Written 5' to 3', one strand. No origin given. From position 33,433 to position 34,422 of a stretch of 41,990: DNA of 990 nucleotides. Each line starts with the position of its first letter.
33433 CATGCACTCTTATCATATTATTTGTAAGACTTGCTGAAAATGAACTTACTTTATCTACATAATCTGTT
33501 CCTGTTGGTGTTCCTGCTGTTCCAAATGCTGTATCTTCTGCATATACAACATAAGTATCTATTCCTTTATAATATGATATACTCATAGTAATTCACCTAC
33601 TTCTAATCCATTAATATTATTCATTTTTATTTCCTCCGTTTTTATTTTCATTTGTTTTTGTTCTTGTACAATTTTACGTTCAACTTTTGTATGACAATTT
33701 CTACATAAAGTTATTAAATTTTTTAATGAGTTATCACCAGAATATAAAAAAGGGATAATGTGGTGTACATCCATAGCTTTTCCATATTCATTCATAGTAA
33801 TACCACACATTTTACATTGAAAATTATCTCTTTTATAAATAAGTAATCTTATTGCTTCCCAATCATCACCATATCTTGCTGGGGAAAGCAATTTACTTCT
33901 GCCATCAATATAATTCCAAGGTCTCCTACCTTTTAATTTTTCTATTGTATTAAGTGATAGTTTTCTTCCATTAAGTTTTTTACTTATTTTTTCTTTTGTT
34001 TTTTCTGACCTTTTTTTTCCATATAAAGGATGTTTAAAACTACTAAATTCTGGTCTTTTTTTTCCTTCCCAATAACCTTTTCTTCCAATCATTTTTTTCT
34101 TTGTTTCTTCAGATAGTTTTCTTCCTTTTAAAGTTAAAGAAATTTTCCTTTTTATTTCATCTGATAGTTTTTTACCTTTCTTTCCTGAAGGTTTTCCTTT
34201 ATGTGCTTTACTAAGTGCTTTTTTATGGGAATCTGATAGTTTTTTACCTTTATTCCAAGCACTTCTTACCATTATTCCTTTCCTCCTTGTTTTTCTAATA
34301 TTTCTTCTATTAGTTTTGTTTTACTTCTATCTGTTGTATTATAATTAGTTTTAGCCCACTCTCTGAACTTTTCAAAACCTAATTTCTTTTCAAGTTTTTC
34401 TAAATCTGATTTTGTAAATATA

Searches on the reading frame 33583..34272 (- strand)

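Call 48: search_protein_families(library=phrogs, proteins=[window:33583-34272:-], max_evalue=0.001)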
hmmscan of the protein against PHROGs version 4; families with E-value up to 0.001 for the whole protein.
window:33583-34272:- (229 aa): 33 families (the best 25 are shown)
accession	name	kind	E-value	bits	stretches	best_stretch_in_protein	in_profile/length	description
phrog_8446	-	DNA, RNA and nucleotide metabolism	1.1e-19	71.9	1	116-207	111-205/211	HNH endonuclease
phrog_1271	-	DNA, RNA and nucleotide metabolism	2.3e-16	61.1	1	108-215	247-335/361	HNH endonuclease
phrog_589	-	DNA, RNA and nucleotide metabolism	6.3e-16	59.6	1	133-209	74-150/179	HNH endonuclease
phrog_144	-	DNA, RNA and nucleotide metabolism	7.7e-16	59.2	1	131-214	65-149/175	HNH endonuclease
phrog_119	-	DNA, RNA and nucleotide metabolism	3.7e-14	53.4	1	136-217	189-275/443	HNH endonuclease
phrog_333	-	DNA, RNA and nucleotide metabolism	7.5e-14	53.1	1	133-197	16-78/138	HNH endonuclease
phrog_16726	-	DNA, RNA and nucleotide metabolism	5.3e-12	47.1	1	139-210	82-152/308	HNH endonuclease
phrog_5956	-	DNA, RNA and nucleotide metabolism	1.1e-11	45.6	1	123-217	31-127/138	HNH endonuclease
phrog_6050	-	DNA, RNA and nucleotide metabolism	1.5e-10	41.5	1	139-210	300-376/402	HNH endonuclease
phrog_5200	-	DNA, RNA and nucleotide metabolism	4e-10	40.8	1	136-219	26-107/154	HNH endonuclease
phrog_16986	-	unknown function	5.4e-10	40.3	1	140-213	10-81/248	-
phrog_7785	-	DNA, RNA and nucleotide metabolism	6.9e-10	40.1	1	140-211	60-125/147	HNH endonuclease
phrog_8048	-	DNA, RNA and nucleotide metabolism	3.2e-09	37.4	1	140-200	166-228/273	HNH endonuclease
phrog_655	-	DNA, RNA and nucleotide metabolism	4.7e-08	34.3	1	65-210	130-277/343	homing endonuclease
phrog_10822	-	DNA, RNA and nucleotide metabolism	5.3e-08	33.8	1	140-214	90-163/245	HNH endonuclease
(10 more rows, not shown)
